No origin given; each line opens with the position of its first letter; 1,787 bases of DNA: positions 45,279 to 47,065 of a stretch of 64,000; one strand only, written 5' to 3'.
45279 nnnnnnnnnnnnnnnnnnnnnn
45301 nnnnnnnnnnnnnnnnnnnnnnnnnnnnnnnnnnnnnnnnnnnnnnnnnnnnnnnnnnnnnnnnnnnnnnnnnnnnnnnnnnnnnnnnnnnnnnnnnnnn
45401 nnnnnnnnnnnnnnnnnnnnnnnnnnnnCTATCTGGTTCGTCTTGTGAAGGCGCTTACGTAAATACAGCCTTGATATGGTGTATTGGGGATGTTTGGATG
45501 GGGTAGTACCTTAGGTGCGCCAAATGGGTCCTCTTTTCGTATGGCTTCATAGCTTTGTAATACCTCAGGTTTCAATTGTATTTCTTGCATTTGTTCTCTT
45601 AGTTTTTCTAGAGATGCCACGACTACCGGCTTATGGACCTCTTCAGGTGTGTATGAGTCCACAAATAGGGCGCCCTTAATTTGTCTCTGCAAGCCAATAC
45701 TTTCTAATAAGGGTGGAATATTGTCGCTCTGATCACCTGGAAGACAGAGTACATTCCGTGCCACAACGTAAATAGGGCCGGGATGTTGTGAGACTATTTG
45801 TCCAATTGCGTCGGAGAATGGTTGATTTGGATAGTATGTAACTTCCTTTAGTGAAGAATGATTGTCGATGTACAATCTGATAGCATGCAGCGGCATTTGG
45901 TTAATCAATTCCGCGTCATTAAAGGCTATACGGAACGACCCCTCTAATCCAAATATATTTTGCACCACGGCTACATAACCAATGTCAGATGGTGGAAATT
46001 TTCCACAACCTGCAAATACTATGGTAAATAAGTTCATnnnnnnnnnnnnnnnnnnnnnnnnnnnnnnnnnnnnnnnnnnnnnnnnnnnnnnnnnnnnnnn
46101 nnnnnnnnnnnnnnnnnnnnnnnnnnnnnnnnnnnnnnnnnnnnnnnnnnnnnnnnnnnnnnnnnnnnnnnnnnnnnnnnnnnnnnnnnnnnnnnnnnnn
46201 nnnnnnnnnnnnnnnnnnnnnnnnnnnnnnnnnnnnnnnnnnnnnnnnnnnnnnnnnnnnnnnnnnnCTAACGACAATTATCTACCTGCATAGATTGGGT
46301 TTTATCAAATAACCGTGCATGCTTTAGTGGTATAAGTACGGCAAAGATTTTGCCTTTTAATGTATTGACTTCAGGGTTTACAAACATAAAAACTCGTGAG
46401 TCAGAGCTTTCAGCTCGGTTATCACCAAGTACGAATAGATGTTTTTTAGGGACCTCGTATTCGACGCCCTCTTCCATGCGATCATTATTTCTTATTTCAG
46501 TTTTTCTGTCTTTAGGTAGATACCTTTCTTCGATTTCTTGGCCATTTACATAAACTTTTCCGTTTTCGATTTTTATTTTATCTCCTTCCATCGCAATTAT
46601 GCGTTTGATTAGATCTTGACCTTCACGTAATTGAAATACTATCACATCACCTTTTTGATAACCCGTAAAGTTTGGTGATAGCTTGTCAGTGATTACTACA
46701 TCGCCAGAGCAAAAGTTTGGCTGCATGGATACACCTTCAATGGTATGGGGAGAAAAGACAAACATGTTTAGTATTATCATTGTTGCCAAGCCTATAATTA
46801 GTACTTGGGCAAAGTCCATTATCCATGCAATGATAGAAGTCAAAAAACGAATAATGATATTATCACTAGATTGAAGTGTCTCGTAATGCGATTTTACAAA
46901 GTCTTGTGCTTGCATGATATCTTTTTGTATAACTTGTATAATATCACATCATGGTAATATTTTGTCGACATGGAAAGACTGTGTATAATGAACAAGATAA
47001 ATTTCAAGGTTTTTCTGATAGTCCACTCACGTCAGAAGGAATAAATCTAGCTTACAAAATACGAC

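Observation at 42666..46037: tRNA-flanked accessory patch: tRNA-Cys, high-GC ORF, N/Q-rich membrane protein, tRNA-Lys, high-GC ORF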

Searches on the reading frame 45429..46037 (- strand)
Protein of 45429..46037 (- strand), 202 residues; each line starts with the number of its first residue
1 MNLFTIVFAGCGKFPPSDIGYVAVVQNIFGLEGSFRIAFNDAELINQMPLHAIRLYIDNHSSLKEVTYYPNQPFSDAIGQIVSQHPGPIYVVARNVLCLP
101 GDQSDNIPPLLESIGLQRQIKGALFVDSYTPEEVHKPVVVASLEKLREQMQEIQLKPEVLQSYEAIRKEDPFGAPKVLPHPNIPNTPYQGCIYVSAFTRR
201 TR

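Call 6: search_protein_families(library=pfam, proteins=[window:45429-46037:-], max_evalue=1)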
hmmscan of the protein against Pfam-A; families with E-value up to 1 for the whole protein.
window:45429-46037:- (202 aa): 0 families

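Call 7: search_protein_families(library=ncbifam, proteins=[window:45429-46037:-], max_evalue=1)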
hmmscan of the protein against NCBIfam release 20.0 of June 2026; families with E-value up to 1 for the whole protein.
window:45429-46037:- (202 aa): 0 families

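Call 10: find_homologous_proteins(query=window:45429-46037:-, max_evalue=0.01)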
Query window:45429-46037:- (202 aa): 1 proteins with E <= 0.01 among 52 candidates.
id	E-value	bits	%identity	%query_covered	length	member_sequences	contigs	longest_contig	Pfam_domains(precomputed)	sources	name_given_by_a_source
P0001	4.4e-131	453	100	100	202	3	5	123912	-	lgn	-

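Call 11: find_encoding_contigs(protein=P0001, flank=10000, max_places=10)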
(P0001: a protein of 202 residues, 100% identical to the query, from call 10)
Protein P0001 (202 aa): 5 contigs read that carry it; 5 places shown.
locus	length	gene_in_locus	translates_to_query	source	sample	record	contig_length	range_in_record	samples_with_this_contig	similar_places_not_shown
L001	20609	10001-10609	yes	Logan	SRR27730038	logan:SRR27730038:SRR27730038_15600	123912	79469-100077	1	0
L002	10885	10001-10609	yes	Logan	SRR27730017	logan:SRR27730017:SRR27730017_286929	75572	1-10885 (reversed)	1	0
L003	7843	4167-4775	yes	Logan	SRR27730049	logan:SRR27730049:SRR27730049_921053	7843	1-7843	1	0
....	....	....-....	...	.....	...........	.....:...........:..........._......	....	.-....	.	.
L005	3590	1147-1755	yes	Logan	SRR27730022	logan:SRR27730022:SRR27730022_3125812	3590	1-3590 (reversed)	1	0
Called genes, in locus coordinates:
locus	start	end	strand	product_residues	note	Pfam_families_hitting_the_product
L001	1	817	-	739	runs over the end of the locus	PF02518:HATPase_c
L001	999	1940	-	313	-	-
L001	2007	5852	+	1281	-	PF02811:PHP, PF07733:DNA_pol3_alpha, PF17657:DNA_pol3_finger, PF14579:HHH_6, PF01336:tRNA_anti-codon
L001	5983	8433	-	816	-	PF00133:tRNA-synt_1, PF09334:tRNA-synt_1g, PF13603:tRNA-synt_1_2, PF00133:tRNA-synt_1, PF08264:Anticodon_1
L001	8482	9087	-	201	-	PF00300:His_Phos_1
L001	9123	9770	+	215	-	PF10502:Peptidase_S26, PF00717:Peptidase_S24 (weak)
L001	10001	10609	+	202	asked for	-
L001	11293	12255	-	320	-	-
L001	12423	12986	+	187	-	-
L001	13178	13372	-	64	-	-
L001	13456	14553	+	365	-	PF00140:Sigma70_r1_2, PF04542:Sigma70_r2, PF04539:Sigma70_r3, PF04545:Sigma70_r4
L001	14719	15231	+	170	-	PF00466:Ribosomal_L10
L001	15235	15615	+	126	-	PF16320:Ribosomal_L12_N, PF00542:Ribosomal_L12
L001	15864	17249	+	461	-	PF01406:tRNA-synt_1e, PF09334:tRNA-synt_1g, PF09190:DALR_2 (weak)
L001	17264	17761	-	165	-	-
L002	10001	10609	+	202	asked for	-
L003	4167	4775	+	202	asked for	-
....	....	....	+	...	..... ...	-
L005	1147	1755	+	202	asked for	-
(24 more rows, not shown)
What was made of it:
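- On tRNA-integrated mobile element or its remnant: The flanking genes with a Pfam hit are rpoD, rplJ/L, cysS, lepB, a His_Phos protein, leuS and dnaE (call 11).
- Checked: Flanks are rpoD (Sigma70 domains) and lepB (Peptidase_S26) (call 11). The membrane gene more likely starts at ATG 43783 (320 aa, as called on the related contigs; call 11).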

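Call 15: find_encoding_contigs(protein=P0003, flank=10000, max_places=5)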
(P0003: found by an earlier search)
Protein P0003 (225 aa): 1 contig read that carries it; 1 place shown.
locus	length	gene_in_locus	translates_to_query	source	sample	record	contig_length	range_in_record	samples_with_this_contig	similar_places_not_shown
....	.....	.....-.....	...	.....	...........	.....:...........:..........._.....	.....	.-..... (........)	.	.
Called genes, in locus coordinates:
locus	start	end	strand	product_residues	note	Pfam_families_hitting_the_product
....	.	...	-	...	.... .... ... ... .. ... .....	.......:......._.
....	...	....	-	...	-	-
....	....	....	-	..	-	-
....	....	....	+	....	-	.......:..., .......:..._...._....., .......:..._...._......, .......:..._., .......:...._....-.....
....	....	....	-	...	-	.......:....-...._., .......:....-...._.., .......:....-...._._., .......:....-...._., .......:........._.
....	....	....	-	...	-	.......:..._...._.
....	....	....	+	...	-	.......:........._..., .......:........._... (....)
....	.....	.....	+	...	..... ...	-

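Call 16: find_encoding_contigs(protein=P0006, flank=10000, max_places=5)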
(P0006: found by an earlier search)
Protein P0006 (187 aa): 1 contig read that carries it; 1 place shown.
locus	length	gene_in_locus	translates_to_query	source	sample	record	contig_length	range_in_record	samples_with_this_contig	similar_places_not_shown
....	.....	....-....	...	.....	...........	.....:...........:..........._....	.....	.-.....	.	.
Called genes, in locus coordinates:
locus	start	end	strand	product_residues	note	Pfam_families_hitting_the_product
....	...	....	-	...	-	-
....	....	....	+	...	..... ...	-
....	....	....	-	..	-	-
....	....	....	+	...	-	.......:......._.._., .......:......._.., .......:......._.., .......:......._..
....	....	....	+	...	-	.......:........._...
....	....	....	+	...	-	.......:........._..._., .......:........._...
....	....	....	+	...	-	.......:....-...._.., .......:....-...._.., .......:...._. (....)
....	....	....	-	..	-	-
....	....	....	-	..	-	-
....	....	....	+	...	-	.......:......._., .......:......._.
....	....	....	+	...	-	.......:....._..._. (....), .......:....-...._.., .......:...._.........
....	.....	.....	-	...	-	-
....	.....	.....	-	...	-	-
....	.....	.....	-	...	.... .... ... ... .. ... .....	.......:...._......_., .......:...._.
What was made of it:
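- Both ORFs are intact in every Logan contig examined that spans them (calls 11, 15, 16).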

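Call 28: search_protein_families(library=phrogs, proteins=[window:45429-46037:-], max_evalue=1)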
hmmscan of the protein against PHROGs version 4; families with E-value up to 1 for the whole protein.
window:45429-46037:- (202 aa): 0 families

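Call 29: search_protein_families(library=padloc, proteins=[window:45429-46037:-], max_evalue=1)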
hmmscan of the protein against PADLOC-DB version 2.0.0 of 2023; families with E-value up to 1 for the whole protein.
window:45429-46037:- (202 aa): 0 families

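Call 46: search_protein_representatives(protein=window:45429-46037:-)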
Query: 202 residues. Proteins with E-value up to 0.001 (for the whole library): 5; up to 1e-10: 1; up to 1e-30: 1. The best 5 are listed.
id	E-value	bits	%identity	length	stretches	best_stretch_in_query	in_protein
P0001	1.4e-131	452.7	100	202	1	1-202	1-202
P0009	2.7e-07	47.0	27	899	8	6-54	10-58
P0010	1.2e-06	44.8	34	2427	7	47-88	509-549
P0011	2.0e-05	40.8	30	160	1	64-184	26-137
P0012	6.4e-04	35.9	33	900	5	14-45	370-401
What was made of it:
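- No donor allele or other homologue exists in any database searched (calls 10, 46).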

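Call 48: predict_structure(protein=window:45429-46037:-)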
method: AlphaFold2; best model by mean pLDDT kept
length: 202 residues; sequences in the alignment: 1
mean_pLDDT: 36.0   pTM: 0.27
mean pLDDT of the five models: 36.0, 35.3, 33.1, 32.4, 32.3
residues with pLDDT >= 90: 0; 70-90: 0; 50-70: 5; < 50: 197
segments of 3 or more residues with pLDDT < 50: 1-76, 85-202
pLDDT, mean of each block of 10 residues (from residue 1): 33 35 33 32 38 41 43 48 43 37 42 38 32 29 34 33 36 30 32 31 27
secondary structure, 60 per line:
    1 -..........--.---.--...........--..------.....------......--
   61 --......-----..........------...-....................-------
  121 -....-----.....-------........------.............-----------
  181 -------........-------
elements in order: E2-11 E21-31 H42-46 E53-58 E63-68 H74-83 E90-92 E94-100 H101-113 E122-125 H131-135 H143-150 H157-169 E188-195

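Call 50: find_encoding_contigs(protein=P0011, flank=10000, max_places=6)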
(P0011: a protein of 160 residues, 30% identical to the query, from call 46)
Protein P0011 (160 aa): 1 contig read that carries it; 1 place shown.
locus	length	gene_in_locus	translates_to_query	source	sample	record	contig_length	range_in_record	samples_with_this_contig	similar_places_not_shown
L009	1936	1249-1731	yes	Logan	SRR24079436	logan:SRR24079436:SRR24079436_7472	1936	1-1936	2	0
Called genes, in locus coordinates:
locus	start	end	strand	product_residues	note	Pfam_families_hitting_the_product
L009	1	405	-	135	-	?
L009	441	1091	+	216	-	PF10502:Peptidase_S26, PF00717:Peptidase_S24 (faint)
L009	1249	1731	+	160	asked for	-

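Call 54: search_solved_structures(query=A4, max_evalue=10)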
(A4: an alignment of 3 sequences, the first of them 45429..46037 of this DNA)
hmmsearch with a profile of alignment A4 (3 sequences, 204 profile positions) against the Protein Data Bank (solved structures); distinct sequences matched with E-value up to 10: 9.
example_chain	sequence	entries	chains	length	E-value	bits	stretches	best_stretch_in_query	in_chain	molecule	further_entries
6nx2_A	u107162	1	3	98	0.56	13.1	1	137-169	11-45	Design construct AAA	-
6o0c_A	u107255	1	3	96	0.59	13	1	135-168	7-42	Design construct XAA_GVDQ mutant M4L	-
6o0i_A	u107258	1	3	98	0.65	12.8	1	137-168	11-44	Design construct XAA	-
6nxm_A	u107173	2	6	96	0.72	12.7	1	136-169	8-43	Design construct XAA_GVDQ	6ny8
6nyi_A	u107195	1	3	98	0.74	12.7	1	137-168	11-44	Design construct XXA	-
6nz3_A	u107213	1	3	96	0.77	12.6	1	136-168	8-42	Design construct XAA_GGHN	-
6nz1_A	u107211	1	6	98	1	12.2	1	137-168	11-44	Design construct XXA_GVDQ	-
6nyk_A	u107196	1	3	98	1.2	11.9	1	137-167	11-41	Design construct XAX_GGDQ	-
6nye_A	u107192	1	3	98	1.5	11.7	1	137-166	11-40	Design construct XAX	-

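Call 56: find_related_loci(query=A4, collection=viral_contigs, flank=6000)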
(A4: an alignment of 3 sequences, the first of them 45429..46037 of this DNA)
Query A4 (202 aa) in viral_contigs; peptide patterns used: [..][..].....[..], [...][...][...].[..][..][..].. (x = any residue, [..] = any of these).
25 stretches matched a pattern, but none encodes a relative of the query by tblastn (E <= 1e-3).

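Call 67: search_dna_similar(query=window:45429-46037:-, collection=phages, mode=protein, max_evalue=0.01)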
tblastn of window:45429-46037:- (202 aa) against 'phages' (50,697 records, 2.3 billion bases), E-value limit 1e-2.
No match.

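Call 69: search_dna_similar(query=window:45429-46037:-, collection=plasmids, mode=protein, max_evalue=0.01)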
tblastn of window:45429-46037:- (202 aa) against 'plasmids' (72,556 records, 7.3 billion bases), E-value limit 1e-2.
No match.

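Call 79: search_protein_families(library=pfam, proteins=[window:45429-46037:-], max_evalue=10)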
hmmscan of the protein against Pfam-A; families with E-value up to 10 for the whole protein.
window:45429-46037:- (202 aa): 0 families

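Call 82: fold_search(model_id=the predicted structure, library=pdb)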
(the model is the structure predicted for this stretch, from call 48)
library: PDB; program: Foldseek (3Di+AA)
matches with E <= 10: 40; with E <= 0.001: 0
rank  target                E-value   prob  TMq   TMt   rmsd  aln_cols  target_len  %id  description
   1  4ky3_B                6.1e-01  0.14  0.22  0.26  12.4       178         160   11  Three-dimensional Structure of the orthorhombic crystal of computationally designed insertion domain , Northeast Struc (released 2013-06-19)
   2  8i6o_A                6.9e-01  0.06  0.11  0.09  18.0       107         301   17  Cryo-EM structure of Pseudomonas aeruginosa FtsE(WT)X/EnvC complex in peptidisc (released 2023-06-07)
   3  3uat_A                2.1e+00  0.02  0.11  0.09  17.3       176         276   10  Guanylate Kinase Domains of the MAGUK Family Scaffold Proteins as Specific Phospho-Protein Binding Modules (released 2011-12-07)
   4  2kca_MODEL_1_A        2.5e+00  0.01  0.10  0.16  15.3       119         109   10  GP16 (released 2009-06-02)
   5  9g6k_Lp               3.7e+00  0.01  0.12  0.08  25.1       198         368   14  LSU structure derived from the LSU sample of the mitoribosome from T. gondii. (released 2024-12-11)
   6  5ypr_A                3.7e+00  0.01  0.10  0.08  16.0       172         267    9  Crystal Structure of PSD-95 SH3-GK domain in complex with a synthesized inhibitor (released 2018-03-14)
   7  3r5p                  3.9e+00  0.03  0.14  0.21  15.7       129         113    3  Structure of Ddn, the Deazaflavin-dependent nitroreductase from Mycobacterium tuberculosis involved in bioreductive acti (released 2012-01-18)
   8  5ncw_A                4.3e+00  0.01  0.13  0.09  14.3       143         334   14  Structure of the trypsin induced serpin-type proteinase inhibitor, miropin (V367K/K368A mutant). (released 2017-05-24)
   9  1jxm                  4.3e+00  0.01  0.08  0.07  16.5       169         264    5  CRYSTAL STRUCTURE OF THE GMP BOUND SH3-HOOK-GK FRAGMENT OF PSD-95 (released 2002-01-16)
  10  9qog_B                4.6e+00  0.05  0.12  0.33  11.9        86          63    7  Crystal structure of Nanofitin C10 in complex with a a double-helical aromatic oligoamide foldamer (released 2026-04-08)
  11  9c57_E                4.6e+00  0.04  0.13  0.07  14.2        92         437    8  Reconstituted P400 Subcomplex of the human TIP60 complex (released 2024-08-21)
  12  2pph_MODEL_1_A        5.1e+00  0.07  0.15  0.30  11.9        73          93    8  solution structure of human MEKK3 PB1 domain (released 2007-05-22)
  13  5xbi_B                5.1e+00  0.01  0.12  0.15  13.9       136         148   10  The structure of BrlR-C domain bound to 3-amino-2-phenazino(a pyocyanin analog) (released 2018-03-21)
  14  2o61_A                5.4e+00  0.01  0.14  0.08  20.7       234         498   11  Crystal Structure of NFkB, IRF7, IRF3 bound to the interferon-b enhancer (released 2007-07-24)
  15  8i37_A                5.7e+00  0.06  0.09  0.05  10.6        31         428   19  Helicobacter pylori G6PDH (released 2024-07-24)
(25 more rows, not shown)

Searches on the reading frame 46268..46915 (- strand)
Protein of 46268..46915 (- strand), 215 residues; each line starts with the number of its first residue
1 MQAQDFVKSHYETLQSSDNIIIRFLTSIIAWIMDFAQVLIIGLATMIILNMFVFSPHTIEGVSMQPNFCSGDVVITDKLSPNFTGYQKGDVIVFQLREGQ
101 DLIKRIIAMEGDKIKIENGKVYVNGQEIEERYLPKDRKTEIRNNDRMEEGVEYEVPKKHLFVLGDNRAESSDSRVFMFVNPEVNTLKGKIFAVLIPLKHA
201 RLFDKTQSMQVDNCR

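Call 19: find_related_loci(query=window:46268-46915:-, collection=genome_contigs, flank=10000)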
Query window:46268-46915:- (215 aa) in genome_contigs; peptide patterns used: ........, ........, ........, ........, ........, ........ (x = any residue, [..] = any of these).
37 stretches matched a pattern; 1 encode a relative of the query (tblastn E <= 1e-3); 1 distinct loci.
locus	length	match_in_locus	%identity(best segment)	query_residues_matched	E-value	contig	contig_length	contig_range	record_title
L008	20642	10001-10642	91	1-214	6e-134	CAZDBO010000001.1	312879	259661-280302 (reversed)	MAG TPA_asm: uncultured Candidatus Saccharibacteria bacterium isolate binchicken_co30_8 genome assembly, contig: NODE_27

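Call 45: find_related_loci(query=A3, collection=metagenome_contigs, flank=8000)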
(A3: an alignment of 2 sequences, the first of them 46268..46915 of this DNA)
Query A3 (215 aa) in metagenome_contigs; peptide patterns used: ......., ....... (x = any residue, [..] = any of these).
600 stretches matched a pattern, but none encodes a relative of the query by tblastn (E <= 1e-3).
